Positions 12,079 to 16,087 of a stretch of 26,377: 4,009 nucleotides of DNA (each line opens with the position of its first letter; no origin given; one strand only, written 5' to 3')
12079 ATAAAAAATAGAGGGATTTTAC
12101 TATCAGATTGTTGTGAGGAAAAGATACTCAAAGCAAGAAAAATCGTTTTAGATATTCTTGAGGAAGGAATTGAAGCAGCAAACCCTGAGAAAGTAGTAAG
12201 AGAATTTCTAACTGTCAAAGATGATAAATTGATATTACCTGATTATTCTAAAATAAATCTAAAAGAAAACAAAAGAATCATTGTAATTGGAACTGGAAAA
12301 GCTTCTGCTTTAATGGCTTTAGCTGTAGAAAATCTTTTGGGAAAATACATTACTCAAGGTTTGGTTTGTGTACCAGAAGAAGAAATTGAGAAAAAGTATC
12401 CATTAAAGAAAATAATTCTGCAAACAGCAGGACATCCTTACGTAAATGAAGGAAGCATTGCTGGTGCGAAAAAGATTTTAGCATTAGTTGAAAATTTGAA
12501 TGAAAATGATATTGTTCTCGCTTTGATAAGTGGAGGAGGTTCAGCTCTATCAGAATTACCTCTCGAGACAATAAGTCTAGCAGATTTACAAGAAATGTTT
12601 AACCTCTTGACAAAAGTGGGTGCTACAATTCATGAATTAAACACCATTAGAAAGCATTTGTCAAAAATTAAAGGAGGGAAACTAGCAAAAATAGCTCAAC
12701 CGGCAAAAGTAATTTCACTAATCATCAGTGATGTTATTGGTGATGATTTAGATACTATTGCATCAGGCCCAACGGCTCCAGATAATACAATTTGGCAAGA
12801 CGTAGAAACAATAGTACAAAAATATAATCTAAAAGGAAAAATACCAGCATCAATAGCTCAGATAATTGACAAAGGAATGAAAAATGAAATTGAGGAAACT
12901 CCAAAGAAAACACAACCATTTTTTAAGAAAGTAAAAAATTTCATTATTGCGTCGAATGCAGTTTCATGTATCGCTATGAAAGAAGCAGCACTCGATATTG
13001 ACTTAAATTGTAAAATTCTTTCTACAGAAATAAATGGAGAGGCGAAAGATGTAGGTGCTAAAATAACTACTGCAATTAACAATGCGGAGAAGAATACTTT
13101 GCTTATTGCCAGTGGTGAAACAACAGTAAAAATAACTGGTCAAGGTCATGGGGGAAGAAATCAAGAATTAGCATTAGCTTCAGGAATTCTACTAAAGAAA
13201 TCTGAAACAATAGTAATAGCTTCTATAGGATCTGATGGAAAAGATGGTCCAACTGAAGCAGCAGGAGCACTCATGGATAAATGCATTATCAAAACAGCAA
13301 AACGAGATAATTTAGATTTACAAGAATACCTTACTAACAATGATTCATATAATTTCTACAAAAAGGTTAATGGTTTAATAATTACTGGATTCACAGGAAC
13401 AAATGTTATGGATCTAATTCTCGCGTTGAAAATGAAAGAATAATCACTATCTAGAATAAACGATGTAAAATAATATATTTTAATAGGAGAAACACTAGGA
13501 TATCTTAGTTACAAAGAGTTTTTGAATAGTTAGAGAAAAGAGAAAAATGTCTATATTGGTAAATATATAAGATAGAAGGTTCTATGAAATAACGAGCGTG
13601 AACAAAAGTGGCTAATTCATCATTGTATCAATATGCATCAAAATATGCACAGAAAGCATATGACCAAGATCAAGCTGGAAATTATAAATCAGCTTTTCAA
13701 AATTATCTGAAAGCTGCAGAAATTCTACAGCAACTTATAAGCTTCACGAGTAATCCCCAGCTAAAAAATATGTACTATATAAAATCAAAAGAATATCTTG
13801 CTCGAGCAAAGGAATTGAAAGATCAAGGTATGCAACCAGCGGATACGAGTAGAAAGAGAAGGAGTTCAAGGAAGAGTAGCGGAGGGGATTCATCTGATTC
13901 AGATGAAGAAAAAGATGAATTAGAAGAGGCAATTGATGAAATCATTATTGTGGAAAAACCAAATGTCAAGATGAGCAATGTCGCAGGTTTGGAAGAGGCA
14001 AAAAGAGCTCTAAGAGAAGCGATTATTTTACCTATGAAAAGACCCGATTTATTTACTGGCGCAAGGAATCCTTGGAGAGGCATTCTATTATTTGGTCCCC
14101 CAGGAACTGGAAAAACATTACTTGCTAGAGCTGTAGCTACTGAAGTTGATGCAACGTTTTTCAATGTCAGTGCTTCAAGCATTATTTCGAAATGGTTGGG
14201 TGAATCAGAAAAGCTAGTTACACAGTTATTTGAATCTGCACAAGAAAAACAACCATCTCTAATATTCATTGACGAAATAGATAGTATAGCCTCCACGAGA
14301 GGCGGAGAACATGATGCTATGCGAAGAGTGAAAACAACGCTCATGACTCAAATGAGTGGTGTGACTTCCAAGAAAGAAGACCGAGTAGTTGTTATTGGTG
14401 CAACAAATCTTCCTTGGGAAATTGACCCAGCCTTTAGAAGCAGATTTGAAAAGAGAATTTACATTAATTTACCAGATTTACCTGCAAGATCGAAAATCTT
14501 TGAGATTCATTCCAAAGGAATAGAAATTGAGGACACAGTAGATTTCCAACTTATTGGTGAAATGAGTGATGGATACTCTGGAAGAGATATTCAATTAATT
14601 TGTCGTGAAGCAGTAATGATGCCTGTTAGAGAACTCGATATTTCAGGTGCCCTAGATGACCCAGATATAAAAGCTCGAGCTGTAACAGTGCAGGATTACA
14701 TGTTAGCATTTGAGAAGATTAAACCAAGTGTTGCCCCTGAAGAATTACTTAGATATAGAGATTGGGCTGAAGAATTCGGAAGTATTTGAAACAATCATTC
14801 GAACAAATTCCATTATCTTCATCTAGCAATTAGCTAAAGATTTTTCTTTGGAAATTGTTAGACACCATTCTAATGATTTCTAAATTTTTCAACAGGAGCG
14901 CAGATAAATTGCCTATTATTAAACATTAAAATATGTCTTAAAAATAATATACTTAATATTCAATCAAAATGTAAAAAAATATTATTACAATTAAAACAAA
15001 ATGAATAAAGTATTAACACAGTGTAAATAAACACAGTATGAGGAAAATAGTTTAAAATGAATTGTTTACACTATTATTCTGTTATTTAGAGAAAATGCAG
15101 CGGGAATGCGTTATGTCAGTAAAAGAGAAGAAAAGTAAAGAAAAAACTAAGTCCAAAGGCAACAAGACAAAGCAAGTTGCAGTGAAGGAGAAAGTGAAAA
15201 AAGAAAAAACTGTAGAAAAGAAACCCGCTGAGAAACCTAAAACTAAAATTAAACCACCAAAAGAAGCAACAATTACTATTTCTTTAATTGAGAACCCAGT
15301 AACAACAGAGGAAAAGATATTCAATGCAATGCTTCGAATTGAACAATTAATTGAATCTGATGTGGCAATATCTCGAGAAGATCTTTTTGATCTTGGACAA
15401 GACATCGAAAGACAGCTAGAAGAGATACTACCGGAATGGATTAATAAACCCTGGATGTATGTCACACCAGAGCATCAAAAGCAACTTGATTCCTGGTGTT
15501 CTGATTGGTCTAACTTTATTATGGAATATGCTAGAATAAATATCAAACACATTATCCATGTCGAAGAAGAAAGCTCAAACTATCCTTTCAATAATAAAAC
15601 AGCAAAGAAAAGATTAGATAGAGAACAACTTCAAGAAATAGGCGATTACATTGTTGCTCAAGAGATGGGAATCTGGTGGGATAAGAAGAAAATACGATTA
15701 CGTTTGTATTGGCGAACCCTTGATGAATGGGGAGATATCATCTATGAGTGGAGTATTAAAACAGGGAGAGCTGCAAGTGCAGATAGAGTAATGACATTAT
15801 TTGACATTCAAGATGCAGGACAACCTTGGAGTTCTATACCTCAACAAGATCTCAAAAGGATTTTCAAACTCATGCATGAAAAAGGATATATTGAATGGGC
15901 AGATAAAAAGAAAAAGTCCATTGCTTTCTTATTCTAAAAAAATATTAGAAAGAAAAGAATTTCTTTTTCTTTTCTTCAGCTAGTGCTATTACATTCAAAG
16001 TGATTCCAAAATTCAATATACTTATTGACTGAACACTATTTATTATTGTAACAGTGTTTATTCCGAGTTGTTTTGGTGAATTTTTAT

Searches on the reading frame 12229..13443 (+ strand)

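Call 5: search_protein_families(library=pfam, proteins=[window:12229-13443:+], max_evalue=0.01)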
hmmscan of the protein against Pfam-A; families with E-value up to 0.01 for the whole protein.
window:12229-13443:+ (404 aa): 2 families
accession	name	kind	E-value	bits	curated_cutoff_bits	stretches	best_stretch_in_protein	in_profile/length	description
PF13660.11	DUF4147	-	9.1e-73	245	23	1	9-213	34-233/234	Domain of unknown function (DUF4147)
PF05161.18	MOFRL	-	7.3e-37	126.2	28.3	1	291-395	2-106/106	MOFRL family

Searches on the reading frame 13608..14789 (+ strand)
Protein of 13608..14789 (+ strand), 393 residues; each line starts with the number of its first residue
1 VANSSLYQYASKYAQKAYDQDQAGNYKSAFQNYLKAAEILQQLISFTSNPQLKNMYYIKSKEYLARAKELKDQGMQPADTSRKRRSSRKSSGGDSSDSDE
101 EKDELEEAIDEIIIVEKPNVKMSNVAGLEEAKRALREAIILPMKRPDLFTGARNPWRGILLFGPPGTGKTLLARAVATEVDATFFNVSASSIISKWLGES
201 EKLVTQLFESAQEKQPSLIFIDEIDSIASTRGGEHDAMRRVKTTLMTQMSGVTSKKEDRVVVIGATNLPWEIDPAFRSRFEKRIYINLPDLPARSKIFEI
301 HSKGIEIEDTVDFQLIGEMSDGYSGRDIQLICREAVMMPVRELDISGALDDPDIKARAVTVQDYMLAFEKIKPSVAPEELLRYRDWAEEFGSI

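Call 5: search_protein_families(library=pfam, proteins=[window:13608-14789:+], max_evalue=0.01)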
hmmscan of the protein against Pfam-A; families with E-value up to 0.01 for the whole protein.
window:13608-14789:+ (393 aa): 16 families
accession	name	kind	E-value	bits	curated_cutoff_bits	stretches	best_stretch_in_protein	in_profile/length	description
PF00004.35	AAA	-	1.8e-44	151.8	21.2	1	159-287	1-130/131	ATPase family associated with various cellular activities (AAA)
PF04212.24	MIT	-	5.3e-13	49.3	30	1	8-71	2-65/66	MIT (microtubule interacting and transport) domain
PF17862.7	AAA_lid_3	-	3.5e-10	39.7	27.2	1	311-343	2-34/45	AAA+ lid domain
PF09336.16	Vps4_C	-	4.1e-07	30.3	21.3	1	350-391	20-61/61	Vps4 C terminal oligomerisation domain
PF07728.20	AAA_5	-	4.9e-07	30.3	22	1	159-280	2-139/139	AAA domain (dynein-related subfamily)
PF05496.18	RuvB_N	-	9.1e-07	29.2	27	1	158-246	35-116/159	Holliday junction DNA helicase RuvB P-loop domain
PF13401.12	AAA_22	-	4.9e-06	27.3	27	1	159-250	8-84/130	AAA domain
PF06068.19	TIP49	-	6.7e-06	26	23.8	1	124-208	25-104/347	TIP49 P-loop domain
PF13191.12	AAA_16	-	9.7e-06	26.6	32.6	1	154-244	23-119/167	AAA ATPase domain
PF13173.12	AAA_14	-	2.8e-05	24.6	27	1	159-228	5-75/129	AAA domain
PF07724.20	AAA_2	-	3.3e-05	24.4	27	1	159-240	6-90/166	AAA domain (Cdc48 subfamily)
PF00910.28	RNA_helicase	-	0.0053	17.7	21.5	0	159-194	1-36/105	RNA helicase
PF25199.1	nSTAND_NTPase5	-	0.0064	16.8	34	0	156-229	41-110/145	Novel STAND NTPase 5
PF01078.27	Mg_chelatase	-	0.0067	16.3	20.3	0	159-177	25-43/207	Magnesium chelatase, subunit ChlI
PF24883.2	NPHP3_N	-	0.0071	17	24.8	0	160-183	26-49/164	Nephrocystin 3, N-terminal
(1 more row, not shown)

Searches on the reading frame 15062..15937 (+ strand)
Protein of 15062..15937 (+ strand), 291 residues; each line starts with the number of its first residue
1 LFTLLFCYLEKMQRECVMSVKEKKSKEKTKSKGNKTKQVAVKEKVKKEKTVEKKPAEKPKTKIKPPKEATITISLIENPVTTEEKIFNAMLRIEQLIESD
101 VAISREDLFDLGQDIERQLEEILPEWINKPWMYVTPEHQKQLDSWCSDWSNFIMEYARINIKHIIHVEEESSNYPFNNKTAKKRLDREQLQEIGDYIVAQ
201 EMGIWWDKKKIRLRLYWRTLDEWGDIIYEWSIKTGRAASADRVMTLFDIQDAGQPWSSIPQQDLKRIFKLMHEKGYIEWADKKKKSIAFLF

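Call 5: search_protein_families(library=pfam, proteins=[window:15062-15937:+], max_evalue=0.01)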
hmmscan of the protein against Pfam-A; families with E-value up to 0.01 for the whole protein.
window:15062-15937:+ (291 aa): 1 family
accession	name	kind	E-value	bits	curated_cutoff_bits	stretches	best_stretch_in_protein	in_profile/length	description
PF05871.18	ESCRT-II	-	1.5e-19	71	27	1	133-251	8-125/138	ESCRT-II complex subunit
